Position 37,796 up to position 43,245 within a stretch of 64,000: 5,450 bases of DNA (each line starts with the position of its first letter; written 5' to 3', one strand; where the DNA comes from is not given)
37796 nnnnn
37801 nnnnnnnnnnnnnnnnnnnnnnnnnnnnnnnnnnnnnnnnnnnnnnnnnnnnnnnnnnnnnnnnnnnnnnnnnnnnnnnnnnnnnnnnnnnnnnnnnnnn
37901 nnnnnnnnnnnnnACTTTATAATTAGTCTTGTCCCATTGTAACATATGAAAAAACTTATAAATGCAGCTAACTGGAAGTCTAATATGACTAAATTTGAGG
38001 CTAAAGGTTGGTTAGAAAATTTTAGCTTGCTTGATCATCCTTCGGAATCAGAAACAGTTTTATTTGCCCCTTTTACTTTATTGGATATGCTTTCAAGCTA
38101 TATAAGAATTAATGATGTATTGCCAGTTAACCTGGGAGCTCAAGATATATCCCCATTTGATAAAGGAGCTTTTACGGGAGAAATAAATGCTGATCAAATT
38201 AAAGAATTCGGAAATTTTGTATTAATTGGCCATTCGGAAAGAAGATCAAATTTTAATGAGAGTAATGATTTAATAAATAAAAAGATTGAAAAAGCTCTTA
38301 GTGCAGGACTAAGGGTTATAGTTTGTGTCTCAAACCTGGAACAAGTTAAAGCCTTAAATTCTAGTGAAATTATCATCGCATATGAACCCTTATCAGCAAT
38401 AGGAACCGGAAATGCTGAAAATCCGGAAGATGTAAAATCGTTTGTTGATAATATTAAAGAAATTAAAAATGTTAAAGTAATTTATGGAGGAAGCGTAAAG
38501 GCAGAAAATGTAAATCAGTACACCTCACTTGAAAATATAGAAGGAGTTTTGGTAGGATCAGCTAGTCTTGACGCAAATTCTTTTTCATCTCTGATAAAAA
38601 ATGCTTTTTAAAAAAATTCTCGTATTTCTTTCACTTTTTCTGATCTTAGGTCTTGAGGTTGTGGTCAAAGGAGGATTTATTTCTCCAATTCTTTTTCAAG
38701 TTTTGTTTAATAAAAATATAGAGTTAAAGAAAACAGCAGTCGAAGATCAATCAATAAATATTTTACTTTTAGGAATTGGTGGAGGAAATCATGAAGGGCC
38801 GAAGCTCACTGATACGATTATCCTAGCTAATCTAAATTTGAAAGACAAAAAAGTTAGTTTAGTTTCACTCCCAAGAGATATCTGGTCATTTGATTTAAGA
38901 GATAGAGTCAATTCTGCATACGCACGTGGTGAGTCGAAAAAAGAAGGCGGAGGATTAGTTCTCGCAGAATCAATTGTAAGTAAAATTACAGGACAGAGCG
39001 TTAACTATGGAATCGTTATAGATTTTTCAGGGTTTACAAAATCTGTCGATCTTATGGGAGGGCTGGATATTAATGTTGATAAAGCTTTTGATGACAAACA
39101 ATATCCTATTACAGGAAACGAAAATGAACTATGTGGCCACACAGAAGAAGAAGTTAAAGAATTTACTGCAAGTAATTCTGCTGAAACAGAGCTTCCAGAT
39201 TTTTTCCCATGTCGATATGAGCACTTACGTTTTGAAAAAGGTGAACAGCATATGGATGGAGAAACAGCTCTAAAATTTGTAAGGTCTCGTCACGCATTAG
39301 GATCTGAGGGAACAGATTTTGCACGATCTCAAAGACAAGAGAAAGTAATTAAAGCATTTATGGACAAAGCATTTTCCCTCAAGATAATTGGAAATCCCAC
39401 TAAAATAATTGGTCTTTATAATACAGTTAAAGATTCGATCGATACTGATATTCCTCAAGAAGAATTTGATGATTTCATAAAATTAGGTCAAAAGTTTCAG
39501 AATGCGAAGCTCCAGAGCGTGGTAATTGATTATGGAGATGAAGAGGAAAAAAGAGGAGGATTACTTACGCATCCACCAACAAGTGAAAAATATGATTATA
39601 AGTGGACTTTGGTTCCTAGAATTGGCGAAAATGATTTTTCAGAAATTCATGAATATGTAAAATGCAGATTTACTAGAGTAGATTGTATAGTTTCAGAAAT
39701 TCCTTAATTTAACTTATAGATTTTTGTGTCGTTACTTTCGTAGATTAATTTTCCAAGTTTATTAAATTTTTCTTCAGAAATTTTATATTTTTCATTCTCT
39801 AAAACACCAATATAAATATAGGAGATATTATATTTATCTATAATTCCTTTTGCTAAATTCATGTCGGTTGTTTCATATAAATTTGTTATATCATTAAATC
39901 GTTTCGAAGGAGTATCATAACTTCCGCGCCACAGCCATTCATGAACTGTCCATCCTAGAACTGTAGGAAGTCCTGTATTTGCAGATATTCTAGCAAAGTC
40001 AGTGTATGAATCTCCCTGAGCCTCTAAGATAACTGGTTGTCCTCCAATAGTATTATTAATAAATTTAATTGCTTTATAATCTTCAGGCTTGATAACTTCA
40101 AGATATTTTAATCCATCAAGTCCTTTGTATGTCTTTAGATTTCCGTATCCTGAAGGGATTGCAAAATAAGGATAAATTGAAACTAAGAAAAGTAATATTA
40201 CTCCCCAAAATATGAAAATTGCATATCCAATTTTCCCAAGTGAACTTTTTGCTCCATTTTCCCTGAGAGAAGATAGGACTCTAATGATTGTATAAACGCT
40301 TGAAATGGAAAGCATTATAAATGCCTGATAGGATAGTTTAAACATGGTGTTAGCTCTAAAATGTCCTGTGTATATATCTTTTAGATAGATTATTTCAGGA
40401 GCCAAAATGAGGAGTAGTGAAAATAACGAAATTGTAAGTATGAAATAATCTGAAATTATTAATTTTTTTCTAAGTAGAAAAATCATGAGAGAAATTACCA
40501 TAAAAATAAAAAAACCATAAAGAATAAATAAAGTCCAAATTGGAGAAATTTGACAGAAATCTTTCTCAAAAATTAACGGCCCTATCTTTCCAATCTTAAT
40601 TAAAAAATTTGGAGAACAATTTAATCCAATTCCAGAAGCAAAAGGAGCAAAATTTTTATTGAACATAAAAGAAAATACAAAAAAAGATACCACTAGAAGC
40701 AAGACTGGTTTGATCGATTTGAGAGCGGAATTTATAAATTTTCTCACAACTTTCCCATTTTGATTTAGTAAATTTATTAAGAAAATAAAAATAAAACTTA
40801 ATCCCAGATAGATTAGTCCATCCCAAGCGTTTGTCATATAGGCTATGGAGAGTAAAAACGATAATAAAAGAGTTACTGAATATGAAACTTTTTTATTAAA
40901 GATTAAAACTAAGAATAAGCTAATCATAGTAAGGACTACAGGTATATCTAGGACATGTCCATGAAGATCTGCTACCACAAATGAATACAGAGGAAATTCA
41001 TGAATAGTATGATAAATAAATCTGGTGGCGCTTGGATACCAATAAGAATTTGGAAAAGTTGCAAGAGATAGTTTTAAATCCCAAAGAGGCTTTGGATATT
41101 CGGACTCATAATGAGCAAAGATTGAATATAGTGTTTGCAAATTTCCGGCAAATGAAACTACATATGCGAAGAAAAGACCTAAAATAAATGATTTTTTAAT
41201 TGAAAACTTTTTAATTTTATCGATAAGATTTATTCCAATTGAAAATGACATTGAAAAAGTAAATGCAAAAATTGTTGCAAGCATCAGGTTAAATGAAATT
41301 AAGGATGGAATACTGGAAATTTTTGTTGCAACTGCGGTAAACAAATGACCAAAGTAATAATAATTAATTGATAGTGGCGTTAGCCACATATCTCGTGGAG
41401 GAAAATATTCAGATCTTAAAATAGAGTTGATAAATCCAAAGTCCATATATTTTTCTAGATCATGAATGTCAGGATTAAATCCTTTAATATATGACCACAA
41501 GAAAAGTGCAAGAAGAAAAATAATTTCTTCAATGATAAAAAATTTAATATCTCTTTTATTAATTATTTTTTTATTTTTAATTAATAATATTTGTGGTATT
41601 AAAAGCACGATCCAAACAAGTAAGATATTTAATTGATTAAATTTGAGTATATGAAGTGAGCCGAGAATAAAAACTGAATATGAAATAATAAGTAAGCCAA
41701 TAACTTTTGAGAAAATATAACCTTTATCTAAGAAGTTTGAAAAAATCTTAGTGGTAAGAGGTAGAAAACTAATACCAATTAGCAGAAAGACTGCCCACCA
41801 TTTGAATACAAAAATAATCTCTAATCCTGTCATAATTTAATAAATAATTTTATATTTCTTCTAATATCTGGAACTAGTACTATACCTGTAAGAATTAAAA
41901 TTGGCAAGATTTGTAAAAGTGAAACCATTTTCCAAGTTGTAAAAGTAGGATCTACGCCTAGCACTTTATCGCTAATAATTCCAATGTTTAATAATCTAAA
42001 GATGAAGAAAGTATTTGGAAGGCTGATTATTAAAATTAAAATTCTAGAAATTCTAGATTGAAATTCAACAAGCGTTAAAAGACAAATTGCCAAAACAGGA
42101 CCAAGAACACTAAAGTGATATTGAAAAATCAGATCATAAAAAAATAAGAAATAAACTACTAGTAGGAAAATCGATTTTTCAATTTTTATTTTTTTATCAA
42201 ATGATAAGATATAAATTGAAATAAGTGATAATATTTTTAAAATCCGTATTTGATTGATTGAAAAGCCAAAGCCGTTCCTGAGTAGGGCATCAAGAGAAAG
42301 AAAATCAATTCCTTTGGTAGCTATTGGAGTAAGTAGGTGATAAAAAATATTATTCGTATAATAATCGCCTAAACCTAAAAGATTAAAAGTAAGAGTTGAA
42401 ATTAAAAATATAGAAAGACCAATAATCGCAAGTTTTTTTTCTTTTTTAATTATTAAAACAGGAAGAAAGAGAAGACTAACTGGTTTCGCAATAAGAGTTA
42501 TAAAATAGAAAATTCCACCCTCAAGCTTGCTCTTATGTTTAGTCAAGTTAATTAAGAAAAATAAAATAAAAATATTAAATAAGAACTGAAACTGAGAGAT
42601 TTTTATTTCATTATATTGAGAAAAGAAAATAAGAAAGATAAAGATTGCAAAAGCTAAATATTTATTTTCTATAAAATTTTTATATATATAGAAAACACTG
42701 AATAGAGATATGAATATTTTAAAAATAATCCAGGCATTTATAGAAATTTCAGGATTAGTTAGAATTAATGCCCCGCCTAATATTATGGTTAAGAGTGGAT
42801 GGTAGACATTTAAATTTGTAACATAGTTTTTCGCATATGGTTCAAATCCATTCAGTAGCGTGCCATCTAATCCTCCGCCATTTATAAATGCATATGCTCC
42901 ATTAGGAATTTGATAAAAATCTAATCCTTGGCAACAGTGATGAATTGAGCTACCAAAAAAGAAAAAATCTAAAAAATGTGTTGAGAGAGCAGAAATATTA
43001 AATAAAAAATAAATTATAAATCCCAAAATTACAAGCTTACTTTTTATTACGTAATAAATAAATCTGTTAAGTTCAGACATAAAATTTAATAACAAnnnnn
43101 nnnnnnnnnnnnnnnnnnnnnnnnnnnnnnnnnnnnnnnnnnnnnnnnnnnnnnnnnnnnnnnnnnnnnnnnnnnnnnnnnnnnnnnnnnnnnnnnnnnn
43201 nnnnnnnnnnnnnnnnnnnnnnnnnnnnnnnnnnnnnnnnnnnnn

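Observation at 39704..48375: Overlapping 8-gene minus-strand operon joining pilN/pilO to an FAD oxidoreductase and three GT-C-like polytopic membrane proteins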

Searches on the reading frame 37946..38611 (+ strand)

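Call 8: search_protein_families(library=pfam, proteins=[window:37946-38611:+], max_evalue=0.01)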
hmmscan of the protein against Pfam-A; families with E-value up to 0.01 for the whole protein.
window:37946-38611:+ (221 aa): 1 family
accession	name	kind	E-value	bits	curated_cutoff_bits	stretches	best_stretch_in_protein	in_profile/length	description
PF00121.24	TIM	-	6.6e-58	196.5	20.1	1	7-219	4-244/245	Triosephosphate isomerase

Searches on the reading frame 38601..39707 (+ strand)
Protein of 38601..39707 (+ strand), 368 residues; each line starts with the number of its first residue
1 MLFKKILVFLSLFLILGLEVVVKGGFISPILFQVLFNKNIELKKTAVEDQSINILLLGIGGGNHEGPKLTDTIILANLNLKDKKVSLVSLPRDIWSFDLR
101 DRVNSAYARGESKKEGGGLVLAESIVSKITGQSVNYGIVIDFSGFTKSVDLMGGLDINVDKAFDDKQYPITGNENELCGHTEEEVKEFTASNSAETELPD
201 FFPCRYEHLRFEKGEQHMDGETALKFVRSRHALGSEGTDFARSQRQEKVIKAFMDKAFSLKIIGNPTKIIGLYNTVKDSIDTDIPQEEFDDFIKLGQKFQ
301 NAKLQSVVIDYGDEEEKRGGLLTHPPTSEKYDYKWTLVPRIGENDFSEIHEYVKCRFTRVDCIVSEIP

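Call 4: search_protein_families(library=pfam, proteins=[window:38601-39707:+], max_evalue=0.1)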
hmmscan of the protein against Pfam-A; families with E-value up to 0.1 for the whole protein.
window:38601-39707:+ (368 aa): 1 family
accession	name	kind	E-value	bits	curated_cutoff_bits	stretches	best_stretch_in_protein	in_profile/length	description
PF03816.19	LytR_cpsA_psr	-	7.8e-32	111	24.6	1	70-257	2-148/150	LytR_cpsA_psr family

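Call 5: search_protein_families(library=ncbifam, proteins=[window:38601-39707:+], max_evalue=0.1)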
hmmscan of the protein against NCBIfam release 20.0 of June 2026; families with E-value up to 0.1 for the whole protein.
window:38601-39707:+ (368 aa): 4 families
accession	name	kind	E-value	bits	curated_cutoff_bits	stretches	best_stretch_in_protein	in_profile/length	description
TIGR00350.1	lytR_cpsA_psr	domain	5.3e-27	95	62.3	2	70-169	3-102/152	LCP family glycopolymer transferase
NF006897.1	PRK09379.1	equivalog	5.2e-23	81.7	441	2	46-179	54-183/298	polyisoprenyl-teichoic acid--peptidoglycan teichoic acid transferase TagU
NF051849.1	LCP_trans_Cps2A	equivalog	2.7e-20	73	650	2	205-293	335-418/477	LCP family glycopolymer transferase CpsA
NF047591.1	ligase_LytR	equivalog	1.4e-15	57.5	450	2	4-176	3-184/336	glycopolymer--peptidoglycan transferase LytR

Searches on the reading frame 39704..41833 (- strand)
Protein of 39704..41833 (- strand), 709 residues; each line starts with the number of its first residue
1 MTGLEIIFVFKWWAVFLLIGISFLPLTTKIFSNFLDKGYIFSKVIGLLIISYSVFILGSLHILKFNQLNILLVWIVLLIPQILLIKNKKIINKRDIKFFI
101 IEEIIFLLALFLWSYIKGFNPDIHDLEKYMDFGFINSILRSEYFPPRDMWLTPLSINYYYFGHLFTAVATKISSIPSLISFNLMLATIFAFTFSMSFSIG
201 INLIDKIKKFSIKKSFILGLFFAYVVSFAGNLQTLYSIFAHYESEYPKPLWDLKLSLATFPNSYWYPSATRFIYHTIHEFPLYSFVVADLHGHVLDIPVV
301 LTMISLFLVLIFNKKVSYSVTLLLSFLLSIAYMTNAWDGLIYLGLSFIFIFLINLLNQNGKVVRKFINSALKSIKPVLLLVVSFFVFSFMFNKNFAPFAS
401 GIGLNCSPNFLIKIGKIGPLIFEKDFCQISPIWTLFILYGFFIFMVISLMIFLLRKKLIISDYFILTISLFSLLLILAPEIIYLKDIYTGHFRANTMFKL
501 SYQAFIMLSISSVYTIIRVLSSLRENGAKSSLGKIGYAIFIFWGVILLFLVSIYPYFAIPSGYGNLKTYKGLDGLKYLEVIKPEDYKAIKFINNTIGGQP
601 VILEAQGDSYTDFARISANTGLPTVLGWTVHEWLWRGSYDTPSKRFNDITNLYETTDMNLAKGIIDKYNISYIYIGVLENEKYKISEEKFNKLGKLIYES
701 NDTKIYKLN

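Call 4: search_protein_families(library=pfam, proteins=[window:39704-41833:-], max_evalue=0.1)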
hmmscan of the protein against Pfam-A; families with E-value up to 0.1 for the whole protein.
window:39704-41833:- (709 aa): 1 family
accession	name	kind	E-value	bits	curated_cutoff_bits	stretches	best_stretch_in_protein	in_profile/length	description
PF10060.15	DUF2298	-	6.6e-92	309.4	27.8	2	49-456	1-389/488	Uncharacterized membrane protein (DUF2298)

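Call 5: search_protein_families(library=ncbifam, proteins=[window:39704-41833:-], max_evalue=0.1)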
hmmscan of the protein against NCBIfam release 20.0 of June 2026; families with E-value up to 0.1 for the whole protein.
window:39704-41833:- (709 aa): 1 family
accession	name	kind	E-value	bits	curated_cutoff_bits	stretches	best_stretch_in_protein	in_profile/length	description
TIGR03662.1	Chlor_Arch_YYY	subfamily_domain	2.9e-151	505.6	300.25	2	7-453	3-427/727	chlor_Arch_YYY domain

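Call 15: search_solved_structures(query=window:39704-41833:-, max_evalue=1)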
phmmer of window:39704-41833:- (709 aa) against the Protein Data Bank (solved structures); distinct sequences matched with E-value up to 1: 0.

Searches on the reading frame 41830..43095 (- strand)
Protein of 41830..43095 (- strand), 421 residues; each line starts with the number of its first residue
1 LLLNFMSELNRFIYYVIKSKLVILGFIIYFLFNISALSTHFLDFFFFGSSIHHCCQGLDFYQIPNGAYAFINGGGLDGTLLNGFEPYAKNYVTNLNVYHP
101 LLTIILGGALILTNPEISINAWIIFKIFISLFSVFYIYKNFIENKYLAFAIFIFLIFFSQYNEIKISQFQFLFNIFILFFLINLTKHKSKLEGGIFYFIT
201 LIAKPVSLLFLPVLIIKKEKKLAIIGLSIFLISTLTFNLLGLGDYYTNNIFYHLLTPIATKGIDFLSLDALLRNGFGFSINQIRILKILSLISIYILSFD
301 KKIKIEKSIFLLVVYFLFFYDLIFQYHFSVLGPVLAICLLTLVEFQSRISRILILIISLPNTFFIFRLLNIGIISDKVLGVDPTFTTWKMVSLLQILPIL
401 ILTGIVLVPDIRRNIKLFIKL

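Call 4: search_protein_families(library=pfam, proteins=[window:41830-43095:-], max_evalue=0.1)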
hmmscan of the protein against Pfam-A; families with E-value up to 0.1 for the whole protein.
window:41830-43095:- (421 aa): 1 family
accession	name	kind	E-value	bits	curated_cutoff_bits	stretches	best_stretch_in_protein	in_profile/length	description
PF09594.16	GT87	-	0.00093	19.4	25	1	111-253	15-162/237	Glycosyltransferase family 87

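Call 5: search_protein_families(library=ncbifam, proteins=[window:41830-43095:-], max_evalue=0.1)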
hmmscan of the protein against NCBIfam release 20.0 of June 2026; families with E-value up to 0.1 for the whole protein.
window:41830-43095:- (421 aa): 0 families

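Call 18: find_homologous_proteins(query=window:41830-43095:-)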
Query window:41830-43095:- (421 aa): 80 proteins with E <= 0.001 among 8000 candidates.
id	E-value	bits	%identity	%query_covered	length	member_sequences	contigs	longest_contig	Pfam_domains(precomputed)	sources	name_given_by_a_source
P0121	7.0e-255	864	100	99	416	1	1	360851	-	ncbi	-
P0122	9.1e-217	739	82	99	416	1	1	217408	-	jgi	-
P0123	4.9e-203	693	78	99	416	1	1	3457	PF09594.17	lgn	-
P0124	1.0e-192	659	75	99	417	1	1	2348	PF09594.17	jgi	jgi:hypothetical protein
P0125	8.4e-171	587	67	99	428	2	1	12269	PF09594.17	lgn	-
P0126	1.8e-170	586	68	97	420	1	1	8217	PF09594.17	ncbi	-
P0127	1.0e-169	584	66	97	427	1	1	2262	-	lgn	-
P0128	2.5e-169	582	65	98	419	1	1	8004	PF09594.17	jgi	jgi:hypothetical protein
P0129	3.6e-165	569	64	98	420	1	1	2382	-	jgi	jgi:hypothetical protein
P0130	9.1e-164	564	67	97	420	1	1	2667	-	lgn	-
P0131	1.1e-163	564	67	97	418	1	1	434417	-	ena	-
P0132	2.6e-163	563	65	98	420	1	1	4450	PF09594.17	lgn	-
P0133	6.1e-162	558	62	93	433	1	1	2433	PF09594.17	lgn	-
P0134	8.8e-161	554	65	97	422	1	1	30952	PF09594.17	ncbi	-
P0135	3.0e-160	552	61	99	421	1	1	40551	-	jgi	-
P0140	5.0e-156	539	61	98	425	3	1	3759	PF09594.17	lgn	-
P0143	2.1e-150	520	61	97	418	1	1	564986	PF09594.17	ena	-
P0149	2.6e-148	513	61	97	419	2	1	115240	PF09594.17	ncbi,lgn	-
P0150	9.1e-148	511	59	97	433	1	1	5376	PF09594.17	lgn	-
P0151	3.1e-144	500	59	98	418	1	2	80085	PF09594.17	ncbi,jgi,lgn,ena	-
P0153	1.0e-133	465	57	96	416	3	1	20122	PF09594.17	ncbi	-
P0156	1.6e-132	461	56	97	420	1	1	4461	PF09594.17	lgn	-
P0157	3.4e-132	460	55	96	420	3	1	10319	PF09594.17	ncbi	-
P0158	2.4e-130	454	56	95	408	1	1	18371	PF09594.17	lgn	-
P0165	2.4e-122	428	53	96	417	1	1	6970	PF09594.17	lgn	-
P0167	1.3e-120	422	52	92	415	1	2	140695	PF09594.17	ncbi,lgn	-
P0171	7.1e-102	360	47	93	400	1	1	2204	PF09594.17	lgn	-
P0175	3.5e-99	351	45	98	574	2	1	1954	PF09594.17,PF20701.5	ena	-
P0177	2.5e-98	349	46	96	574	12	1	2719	PF09594.17,PF20701.5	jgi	jgi:hypothetical protein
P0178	1.1e-97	346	45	96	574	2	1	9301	PF09594.17,PF20701.5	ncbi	-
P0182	1.6e-93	333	43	95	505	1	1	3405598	-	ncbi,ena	-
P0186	5.2e-88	315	42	96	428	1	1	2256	PF09594.17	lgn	-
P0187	4.2e-87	312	41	97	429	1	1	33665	PF09594.17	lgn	-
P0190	3.9e-85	305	39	94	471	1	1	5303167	-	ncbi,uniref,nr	ncbi:hypothetical protein [Tengunoibacter tsumagoiensis]|uniref:DUF2029 domain-containing protein n=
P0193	6.0e-84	301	43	92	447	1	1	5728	PF09594.17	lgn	-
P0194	1.0e-83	300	41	94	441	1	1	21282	PF09594.17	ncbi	-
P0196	1.9e-83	299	42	93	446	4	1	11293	PF09594.17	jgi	jgi:hypothetical protein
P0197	6.9e-80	288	38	98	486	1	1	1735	PF09594.17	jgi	jgi:hypothetical protein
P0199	2.0e-63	234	39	83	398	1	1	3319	PF09594.17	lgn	-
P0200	4.9e-61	226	46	63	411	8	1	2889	PF09594.17,PF20701.5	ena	-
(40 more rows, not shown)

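Call 19: find_encoding_contigs(protein=P0190, flank=10000, max_places=2)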
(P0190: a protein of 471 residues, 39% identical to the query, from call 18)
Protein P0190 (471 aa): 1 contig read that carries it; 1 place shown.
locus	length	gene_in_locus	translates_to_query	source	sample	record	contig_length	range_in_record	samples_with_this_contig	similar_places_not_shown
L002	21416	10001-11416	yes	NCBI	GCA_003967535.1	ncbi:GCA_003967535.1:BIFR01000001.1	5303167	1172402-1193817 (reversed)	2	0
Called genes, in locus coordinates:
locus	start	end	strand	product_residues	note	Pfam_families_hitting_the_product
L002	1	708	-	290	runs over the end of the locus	PF01418:HTH_6, PF01380:SIS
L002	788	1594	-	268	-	PF00149:Metallophos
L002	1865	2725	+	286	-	PF00892:EamA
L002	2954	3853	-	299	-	PF13560:HTH_31, PF17765:MLTR_LBD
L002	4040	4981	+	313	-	PF00296:Bac_luciferase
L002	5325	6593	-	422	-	PF09376:NurA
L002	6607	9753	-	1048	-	PF02463:SMC_N, PF13304:AAA_21 (faint), PF13476:AAA_23, PF13555:AAA_29 (weak)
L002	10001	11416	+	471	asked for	-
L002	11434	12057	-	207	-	PF01408:GFO_IDH_MocA (faint), PF03807:F420_oxidored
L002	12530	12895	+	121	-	-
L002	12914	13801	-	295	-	PF00069:Pkinase, PF07714:PK_Tyr_Ser-Thr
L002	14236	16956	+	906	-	PF13191:AAA_16 (weak), PF13401:AAA_22 (faint), PF25873:WHD_MalT, PF17874:TPR_MalT, PF08281:Sigma70_r4_2 (weak), PF00196:GerE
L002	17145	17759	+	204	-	PF04542:Sigma70_r2, PF08281:Sigma70_r4_2, PF04545:Sigma70_r4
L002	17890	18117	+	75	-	-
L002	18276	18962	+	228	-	PF13599:Pentapeptide_4, PF23894:LD_SV2 (weak), PF13599:Pentapeptide_4, PF13576:Pentapeptide_3 (weak), PF00805:Pentapeptide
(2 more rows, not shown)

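Call 20: find_encoding_contigs(protein=P0182, flank=10000, max_places=2)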
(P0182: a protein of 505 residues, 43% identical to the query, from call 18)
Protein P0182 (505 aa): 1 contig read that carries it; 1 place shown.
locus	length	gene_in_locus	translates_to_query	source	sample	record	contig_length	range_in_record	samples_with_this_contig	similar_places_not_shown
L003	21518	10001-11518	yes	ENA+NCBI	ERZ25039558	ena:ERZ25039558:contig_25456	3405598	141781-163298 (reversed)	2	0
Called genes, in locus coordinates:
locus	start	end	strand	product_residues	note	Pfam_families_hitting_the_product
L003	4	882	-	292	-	-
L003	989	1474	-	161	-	PF00994:MoCF_biosynth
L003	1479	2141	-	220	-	PF14353:CpXC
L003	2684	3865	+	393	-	PF13784:Fic_N, PF02661:Fic, PF13412:HTH_24 (faint)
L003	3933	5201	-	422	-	PF09376:NurA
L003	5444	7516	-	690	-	PF02463:SMC_N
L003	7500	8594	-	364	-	PF02463:SMC_N, PF13175:AAA_15 (weak), PF13476:AAA_23, PF13514:AAA_27 (weak), PF13555:AAA_29 (weak)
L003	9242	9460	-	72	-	-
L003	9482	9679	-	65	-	-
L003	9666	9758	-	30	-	-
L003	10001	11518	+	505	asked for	-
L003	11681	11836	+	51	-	-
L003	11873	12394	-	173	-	PF00293:NUDIX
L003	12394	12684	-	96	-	-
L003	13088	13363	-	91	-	-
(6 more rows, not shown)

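Call 22: find_encoding_contigs(protein=P0121, flank=2000, max_places=2)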
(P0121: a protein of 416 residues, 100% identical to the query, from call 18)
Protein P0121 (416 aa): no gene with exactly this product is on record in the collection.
